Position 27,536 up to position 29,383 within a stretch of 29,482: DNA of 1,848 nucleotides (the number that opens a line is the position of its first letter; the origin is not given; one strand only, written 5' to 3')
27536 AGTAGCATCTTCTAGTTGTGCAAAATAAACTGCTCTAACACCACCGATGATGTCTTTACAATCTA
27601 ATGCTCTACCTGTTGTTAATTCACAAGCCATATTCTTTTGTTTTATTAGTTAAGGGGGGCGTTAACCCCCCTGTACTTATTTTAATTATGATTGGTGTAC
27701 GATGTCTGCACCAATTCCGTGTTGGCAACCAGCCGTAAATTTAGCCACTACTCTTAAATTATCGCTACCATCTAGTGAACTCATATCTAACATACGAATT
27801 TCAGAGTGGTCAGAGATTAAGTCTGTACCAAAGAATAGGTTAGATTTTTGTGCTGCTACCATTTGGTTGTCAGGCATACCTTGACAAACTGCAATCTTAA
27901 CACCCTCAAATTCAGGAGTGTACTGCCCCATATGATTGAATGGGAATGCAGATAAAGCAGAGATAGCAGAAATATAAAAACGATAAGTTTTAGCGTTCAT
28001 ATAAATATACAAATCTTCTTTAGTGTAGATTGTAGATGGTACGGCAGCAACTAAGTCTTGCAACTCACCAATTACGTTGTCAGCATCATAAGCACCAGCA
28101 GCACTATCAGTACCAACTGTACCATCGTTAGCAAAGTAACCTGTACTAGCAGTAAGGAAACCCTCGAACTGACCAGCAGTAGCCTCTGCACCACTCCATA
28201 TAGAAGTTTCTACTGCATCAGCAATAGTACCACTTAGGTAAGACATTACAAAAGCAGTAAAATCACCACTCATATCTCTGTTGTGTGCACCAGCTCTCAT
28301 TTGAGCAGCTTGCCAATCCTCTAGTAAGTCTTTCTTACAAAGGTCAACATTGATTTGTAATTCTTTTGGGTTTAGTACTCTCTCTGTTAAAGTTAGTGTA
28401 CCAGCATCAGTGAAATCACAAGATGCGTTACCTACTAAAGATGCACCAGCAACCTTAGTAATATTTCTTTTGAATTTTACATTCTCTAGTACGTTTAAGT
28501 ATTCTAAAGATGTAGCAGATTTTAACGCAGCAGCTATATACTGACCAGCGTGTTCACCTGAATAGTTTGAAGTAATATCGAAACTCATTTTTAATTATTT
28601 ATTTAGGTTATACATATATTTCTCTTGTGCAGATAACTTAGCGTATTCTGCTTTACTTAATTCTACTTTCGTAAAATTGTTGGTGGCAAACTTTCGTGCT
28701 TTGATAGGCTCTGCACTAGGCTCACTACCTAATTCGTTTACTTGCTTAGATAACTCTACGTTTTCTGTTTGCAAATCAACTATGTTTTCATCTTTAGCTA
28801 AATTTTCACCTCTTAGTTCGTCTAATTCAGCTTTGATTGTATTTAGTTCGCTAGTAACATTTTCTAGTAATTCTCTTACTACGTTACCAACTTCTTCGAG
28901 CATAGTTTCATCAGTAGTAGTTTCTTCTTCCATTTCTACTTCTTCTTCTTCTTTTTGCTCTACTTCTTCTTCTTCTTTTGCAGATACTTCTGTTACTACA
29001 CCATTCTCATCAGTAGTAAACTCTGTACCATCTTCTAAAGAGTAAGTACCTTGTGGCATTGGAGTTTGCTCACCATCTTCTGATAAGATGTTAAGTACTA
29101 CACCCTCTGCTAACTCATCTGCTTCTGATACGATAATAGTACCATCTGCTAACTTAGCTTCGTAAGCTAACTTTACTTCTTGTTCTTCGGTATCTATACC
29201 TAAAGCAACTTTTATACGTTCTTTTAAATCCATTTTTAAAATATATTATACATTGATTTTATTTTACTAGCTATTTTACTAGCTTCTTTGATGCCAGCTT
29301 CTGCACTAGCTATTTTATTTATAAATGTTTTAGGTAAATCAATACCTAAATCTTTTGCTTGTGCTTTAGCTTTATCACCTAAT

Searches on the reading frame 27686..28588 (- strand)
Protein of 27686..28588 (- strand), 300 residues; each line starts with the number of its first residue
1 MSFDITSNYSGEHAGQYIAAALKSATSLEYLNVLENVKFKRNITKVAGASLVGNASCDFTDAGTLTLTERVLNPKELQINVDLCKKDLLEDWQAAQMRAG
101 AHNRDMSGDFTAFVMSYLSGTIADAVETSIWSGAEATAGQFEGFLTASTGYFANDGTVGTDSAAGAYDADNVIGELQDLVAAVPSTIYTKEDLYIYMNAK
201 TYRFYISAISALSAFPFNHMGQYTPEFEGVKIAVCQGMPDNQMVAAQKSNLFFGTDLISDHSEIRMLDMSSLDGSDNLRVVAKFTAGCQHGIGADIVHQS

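Call 41: search_protein_families(library=phrogs, proteins=[window:27686-28588:-], max_evalue=0.001)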
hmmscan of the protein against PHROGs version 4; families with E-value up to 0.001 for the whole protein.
window:27686-28588:- (300 aa): 1 family
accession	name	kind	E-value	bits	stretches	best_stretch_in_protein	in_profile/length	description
phrog_11320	-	unknown function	1e-32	114.3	1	4-297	6-302/324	-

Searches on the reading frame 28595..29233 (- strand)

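Call 41: search_protein_families(library=phrogs, proteins=[window:28595-29233:-], max_evalue=0.001)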
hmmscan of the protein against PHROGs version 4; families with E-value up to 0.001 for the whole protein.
window:28595-29233:- (212 aa): 1 family
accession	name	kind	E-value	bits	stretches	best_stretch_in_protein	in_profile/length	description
phrog_24921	-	unknown function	0.00022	21.4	1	22-135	206-316/349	-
